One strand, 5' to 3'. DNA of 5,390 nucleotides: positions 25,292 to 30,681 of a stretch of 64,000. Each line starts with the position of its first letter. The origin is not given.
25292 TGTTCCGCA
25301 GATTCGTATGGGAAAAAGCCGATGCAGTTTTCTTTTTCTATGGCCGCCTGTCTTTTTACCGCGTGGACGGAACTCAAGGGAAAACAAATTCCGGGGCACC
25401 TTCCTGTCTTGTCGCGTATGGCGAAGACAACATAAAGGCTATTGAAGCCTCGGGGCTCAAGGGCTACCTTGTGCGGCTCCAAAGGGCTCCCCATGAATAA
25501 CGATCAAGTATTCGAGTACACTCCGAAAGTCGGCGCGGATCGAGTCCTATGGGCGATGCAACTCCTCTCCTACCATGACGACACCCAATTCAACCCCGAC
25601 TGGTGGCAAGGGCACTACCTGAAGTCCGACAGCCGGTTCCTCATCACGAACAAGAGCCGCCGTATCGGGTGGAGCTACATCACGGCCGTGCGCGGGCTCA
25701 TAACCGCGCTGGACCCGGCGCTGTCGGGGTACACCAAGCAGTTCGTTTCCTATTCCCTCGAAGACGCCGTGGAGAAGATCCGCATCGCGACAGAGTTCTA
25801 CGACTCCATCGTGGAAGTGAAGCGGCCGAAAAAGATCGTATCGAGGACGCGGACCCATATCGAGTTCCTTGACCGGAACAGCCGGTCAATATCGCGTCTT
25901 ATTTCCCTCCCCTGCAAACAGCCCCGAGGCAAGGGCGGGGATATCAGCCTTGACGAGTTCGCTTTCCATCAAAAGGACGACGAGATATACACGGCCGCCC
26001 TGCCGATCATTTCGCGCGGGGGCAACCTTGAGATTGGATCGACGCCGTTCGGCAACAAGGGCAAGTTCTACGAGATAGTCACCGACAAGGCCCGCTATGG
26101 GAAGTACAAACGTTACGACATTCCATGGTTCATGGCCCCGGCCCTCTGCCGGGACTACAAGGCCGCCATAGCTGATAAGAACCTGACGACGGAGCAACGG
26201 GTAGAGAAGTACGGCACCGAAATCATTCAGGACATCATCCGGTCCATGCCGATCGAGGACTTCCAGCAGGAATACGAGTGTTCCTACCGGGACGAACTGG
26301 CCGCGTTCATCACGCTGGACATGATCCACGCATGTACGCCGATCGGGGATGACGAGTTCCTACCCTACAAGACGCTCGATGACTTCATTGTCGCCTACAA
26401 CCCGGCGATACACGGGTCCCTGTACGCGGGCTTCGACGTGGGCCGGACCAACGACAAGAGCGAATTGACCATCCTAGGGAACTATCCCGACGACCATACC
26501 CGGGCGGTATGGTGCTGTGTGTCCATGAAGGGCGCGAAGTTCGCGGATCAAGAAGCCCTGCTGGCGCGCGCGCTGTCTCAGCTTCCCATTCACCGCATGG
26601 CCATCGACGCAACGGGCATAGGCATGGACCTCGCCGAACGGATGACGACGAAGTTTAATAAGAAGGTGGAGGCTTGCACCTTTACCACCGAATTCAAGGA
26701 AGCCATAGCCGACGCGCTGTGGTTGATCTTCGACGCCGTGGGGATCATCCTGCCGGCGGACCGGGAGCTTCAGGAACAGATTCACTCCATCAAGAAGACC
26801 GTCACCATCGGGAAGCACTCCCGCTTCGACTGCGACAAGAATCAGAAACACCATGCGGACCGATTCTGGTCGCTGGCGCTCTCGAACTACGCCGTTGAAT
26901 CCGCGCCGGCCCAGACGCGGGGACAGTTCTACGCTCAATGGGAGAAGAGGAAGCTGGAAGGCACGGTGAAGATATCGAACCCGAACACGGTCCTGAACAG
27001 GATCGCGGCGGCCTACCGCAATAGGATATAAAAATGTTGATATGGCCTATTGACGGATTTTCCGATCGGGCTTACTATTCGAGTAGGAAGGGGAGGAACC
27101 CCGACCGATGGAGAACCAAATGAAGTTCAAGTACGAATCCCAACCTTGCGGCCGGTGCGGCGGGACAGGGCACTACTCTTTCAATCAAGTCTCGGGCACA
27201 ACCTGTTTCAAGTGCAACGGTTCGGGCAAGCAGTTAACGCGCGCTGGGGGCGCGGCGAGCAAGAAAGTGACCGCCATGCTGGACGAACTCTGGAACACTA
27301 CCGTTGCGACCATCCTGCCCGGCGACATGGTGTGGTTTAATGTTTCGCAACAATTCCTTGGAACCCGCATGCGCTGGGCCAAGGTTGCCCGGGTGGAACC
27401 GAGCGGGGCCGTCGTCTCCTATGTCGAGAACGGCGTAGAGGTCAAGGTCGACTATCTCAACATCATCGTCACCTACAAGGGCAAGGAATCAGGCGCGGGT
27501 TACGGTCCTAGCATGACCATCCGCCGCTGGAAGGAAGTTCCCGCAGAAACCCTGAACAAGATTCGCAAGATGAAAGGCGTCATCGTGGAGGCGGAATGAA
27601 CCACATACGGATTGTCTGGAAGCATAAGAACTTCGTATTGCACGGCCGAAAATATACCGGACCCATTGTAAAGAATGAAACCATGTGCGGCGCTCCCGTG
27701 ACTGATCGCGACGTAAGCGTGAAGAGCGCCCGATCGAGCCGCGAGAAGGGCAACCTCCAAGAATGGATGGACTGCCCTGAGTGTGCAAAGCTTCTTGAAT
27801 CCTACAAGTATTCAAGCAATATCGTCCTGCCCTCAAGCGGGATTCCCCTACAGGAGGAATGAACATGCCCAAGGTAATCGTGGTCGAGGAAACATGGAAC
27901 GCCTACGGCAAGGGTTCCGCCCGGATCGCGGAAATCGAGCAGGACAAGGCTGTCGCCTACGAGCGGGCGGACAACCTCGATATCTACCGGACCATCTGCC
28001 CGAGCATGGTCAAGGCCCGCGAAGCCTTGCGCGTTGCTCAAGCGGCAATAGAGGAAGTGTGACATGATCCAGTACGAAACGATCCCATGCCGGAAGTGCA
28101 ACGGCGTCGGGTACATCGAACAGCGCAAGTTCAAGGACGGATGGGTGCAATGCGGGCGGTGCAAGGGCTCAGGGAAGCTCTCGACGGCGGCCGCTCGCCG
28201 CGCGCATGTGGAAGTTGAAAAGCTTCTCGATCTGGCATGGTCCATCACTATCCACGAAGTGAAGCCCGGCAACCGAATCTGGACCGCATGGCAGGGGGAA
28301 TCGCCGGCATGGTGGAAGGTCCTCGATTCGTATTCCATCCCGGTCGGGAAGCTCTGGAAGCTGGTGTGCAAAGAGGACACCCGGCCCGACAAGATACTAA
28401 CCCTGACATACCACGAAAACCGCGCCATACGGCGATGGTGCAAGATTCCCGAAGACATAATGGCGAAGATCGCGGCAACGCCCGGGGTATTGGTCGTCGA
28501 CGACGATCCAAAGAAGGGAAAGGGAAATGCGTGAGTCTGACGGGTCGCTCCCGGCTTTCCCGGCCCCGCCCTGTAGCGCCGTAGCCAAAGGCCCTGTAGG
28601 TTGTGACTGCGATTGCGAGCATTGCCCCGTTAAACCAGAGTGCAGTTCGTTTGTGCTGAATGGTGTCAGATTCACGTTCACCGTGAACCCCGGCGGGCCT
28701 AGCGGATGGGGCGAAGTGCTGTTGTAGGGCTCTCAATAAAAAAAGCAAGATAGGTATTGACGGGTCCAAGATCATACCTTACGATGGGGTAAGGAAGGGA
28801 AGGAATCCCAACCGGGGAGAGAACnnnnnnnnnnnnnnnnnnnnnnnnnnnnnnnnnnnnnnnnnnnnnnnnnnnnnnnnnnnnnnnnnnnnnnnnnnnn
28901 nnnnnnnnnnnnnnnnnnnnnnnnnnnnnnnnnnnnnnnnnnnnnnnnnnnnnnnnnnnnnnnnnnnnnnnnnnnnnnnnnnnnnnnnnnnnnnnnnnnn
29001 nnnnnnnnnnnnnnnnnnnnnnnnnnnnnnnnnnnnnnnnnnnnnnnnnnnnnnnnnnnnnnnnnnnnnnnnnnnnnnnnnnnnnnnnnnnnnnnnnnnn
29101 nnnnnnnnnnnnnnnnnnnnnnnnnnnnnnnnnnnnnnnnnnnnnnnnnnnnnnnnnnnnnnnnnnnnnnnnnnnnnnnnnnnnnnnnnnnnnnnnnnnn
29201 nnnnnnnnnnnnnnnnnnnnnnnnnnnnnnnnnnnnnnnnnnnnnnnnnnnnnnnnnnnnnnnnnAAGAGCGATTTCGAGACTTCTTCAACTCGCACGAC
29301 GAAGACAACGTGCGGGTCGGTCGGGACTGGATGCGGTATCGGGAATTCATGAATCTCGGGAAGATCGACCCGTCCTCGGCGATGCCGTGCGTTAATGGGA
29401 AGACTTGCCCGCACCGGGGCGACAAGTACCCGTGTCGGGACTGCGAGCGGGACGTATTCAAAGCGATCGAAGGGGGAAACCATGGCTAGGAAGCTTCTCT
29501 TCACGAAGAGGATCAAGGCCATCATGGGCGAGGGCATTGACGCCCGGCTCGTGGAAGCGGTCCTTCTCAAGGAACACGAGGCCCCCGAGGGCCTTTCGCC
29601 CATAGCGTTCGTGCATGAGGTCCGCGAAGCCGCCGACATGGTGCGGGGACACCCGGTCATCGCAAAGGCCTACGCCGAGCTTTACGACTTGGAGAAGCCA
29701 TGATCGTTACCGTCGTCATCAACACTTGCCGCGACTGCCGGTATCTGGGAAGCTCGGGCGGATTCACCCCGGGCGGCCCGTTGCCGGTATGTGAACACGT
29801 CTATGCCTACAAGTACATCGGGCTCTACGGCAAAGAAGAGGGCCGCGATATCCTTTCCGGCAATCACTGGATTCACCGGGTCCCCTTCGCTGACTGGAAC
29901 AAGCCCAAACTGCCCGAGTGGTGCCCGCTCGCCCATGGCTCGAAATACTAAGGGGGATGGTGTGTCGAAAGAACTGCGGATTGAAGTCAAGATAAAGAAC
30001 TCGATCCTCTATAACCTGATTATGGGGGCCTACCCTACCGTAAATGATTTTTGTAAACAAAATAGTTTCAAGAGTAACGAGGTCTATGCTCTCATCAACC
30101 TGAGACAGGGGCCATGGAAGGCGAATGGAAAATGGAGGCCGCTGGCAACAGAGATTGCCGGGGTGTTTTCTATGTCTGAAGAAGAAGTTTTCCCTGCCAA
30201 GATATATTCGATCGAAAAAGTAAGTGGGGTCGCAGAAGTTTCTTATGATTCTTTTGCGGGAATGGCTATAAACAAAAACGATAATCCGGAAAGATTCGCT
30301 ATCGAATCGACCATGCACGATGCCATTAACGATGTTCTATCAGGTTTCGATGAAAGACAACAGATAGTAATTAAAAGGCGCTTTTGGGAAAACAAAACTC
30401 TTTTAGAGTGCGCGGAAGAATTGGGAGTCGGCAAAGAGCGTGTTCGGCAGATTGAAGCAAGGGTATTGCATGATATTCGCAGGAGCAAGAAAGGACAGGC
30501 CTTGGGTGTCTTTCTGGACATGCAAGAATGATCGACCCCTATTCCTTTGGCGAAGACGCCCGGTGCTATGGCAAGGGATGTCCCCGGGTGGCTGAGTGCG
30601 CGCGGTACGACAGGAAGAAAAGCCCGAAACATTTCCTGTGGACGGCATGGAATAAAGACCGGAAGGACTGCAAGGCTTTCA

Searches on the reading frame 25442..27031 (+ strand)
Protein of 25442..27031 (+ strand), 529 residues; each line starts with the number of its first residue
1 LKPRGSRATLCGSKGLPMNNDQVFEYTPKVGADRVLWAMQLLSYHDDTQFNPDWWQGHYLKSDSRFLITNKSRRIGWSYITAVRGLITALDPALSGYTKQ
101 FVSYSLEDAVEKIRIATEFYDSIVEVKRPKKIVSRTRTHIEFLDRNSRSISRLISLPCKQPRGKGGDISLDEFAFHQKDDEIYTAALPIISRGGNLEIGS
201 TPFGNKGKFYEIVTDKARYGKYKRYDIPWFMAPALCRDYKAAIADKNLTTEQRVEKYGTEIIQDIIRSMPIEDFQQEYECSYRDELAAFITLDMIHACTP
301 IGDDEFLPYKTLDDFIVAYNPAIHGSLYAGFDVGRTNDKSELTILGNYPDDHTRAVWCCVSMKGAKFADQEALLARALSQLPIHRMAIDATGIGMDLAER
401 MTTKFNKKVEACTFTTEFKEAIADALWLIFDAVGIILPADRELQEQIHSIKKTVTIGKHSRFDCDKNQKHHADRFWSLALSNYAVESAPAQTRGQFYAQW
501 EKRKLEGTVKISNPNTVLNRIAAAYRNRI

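Call 22: search_protein_families(library=phrogs, proteins=[window:25442-27031:+], max_evalue=0.0001)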
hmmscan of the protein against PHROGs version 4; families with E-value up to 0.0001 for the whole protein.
window:25442-27031:+ (529 aa): 5 families
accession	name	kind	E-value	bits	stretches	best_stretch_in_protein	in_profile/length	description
phrog_22646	-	unknown function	4.5e-46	158.6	1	53-286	38-272/374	-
phrog_5909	-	head and packaging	3.1e-30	106.3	1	197-482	4-267/285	terminase large subunit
phrog_2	-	head and packaging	6.9e-24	85.6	1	49-481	263-590/807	terminase large subunit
phrog_5713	-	head and packaging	4.6e-19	69.8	1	363-481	2-121/143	terminase large subunit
phrog_7579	-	head and packaging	3.4e-10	40.5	1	50-297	3-228/239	terminase large subunit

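Call 57: search_dna_similar(query=window:25442-27031:+, collection=phages, mode=protein, max_rows=12)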
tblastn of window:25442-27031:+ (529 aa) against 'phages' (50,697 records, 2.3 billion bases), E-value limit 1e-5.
Records with a match: 41; places in all: 41; records where one place covers at least 80% of the query: 19.
Best place of each record, by identity: <60% 41.
By first word of the organism name: Yersinia 7; Escherichia 7; Vibrio 6; Pseudomonas 2; Sinorhizobium 2; Bacteriophage 2; Shigella 2; Rhodovulum 2; Mannheimia 2; Brevibacillus 1; and 8 more.
By host as written in the record: - 5; Yersinia pestis EV76-CN 4; Escherichia coli 3; Pseudomonas aeruginosa PAO1 (ATCC 15692) 2; Sinorhizobium meliloti NRRL L-50 2; Vibrio cholerae O139 2; Vibrio cholerae O1 El Tor Inaba 2; Yersinia enterocolitica 2; and 16 more.
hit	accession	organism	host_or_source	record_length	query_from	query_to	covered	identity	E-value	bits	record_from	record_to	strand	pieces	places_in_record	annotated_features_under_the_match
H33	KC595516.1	Brevibacillus phage Emery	Brevibacillus laterosporus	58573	39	518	91%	35.2%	6e-72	255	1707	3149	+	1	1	terminase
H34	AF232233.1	Pseudomonas phage B3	Pseudomonas aeruginosa PAO1 (ATCC 15692)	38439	4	485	91%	29.0%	2e-25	117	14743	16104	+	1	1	large terminase subunit | small terminase subunit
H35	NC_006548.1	Pseudomonas phage B3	Pseudomonas aeruginosa PAO1 (ATCC 15692)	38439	4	485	91%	29.0%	2e-25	117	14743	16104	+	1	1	terminase family protein | terminase small subunit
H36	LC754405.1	Thermus phage MN1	Thermus thermophilus HB8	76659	55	494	83%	30.4%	2e-45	177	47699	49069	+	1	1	terminase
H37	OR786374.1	Sinorhizobium phage StopSmel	Sinorhizobium meliloti NRRL L-50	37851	55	496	84%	28.5%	8e-31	133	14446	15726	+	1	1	terminase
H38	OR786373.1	Sinorhizobium phage Aussie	Sinorhizobium meliloti NRRL L-50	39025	55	496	84%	28.5%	7e-30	130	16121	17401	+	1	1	terminase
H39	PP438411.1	Leptolyngbya phage Lsp-JY19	Leptolyngbya boryana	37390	1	480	91%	24.7%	2e-27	122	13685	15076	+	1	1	terminase large subunit | hypothetical protein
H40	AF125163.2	Bacteriophage K139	Vibrio cholerae O139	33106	32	501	89%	22.9%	2e-6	57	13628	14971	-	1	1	orf16: orf16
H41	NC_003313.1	Bacteriophage K139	Vibrio cholerae O139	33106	32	501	89%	22.9%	2e-6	57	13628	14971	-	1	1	P: terminase large subunit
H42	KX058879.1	Vibrio phage VcP032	Vibrio cholerae CH32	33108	32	501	89%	22.9%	2e-6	57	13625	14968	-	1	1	terminase protein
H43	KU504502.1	Vibrio phage 919TP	Vibrio cholerae O1 El Tor strain 919T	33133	32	501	89%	22.9%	2e-6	57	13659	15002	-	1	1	record has no annotation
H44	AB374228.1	Vibrio phage Kappa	-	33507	32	501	89%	22.9%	2e-6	57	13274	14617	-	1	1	kp22: putative terminase ATPase subunit | kp21: hypothetical pbsx family phage portal protein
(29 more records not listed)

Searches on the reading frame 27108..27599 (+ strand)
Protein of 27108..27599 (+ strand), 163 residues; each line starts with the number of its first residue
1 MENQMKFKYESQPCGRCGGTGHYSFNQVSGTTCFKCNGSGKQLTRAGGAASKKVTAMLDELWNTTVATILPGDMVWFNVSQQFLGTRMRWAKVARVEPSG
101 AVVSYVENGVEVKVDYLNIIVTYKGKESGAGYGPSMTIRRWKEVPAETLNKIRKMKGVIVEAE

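Call 64: search_protein_families(library=phrogs, proteins=[window:27108-27599:+], max_evalue=0.0001)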
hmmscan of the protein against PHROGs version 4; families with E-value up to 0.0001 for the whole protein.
window:27108-27599:+ (163 aa): 7 families
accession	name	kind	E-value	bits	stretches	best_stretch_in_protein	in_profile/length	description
phrog_4046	-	unknown function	1e-06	29.5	1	9-56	47-94/301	-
phrog_33386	-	unknown function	1.3e-06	28.4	1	12-39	126-153/452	-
phrog_4095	-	unknown function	5.3e-06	27.2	1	11-62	34-87/234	-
phrog_32167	-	unknown function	2e-05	25.5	1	12-56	155-200/285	-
phrog_4265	-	unknown function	2.4e-05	25.2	1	13-38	24-48/280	-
phrog_30451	-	unknown function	2.9e-05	24.7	1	3-44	14-55/287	-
phrog_9961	-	unknown function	6.4e-05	24.6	0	10-42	6-38/99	-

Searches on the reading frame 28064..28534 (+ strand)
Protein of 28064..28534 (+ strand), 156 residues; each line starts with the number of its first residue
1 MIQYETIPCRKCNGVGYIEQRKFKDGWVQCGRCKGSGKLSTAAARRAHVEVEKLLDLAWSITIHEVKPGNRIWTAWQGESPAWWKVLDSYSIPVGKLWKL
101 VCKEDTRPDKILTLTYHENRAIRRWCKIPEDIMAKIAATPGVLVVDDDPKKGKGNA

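Call 64: search_protein_families(library=phrogs, proteins=[window:28064-28534:+], max_evalue=0.0001)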
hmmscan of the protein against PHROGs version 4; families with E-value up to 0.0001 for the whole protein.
window:28064-28534:+ (156 aa): 1 family
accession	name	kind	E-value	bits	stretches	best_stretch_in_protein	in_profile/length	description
phrog_9961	-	unknown function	1.4e-05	26.7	1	5-54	6-53/99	-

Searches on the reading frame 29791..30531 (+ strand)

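Call 64: search_protein_families(library=phrogs, proteins=[window:29791-30531:+], max_evalue=0.0001)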
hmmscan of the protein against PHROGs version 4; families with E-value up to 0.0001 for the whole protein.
window:29791-30531:+ (246 aa): 1 family
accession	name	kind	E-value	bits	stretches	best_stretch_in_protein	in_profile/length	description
phrog_351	-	transcription regulation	4e-13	49.8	1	117-244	603-738/928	RNA polymerase sigma factor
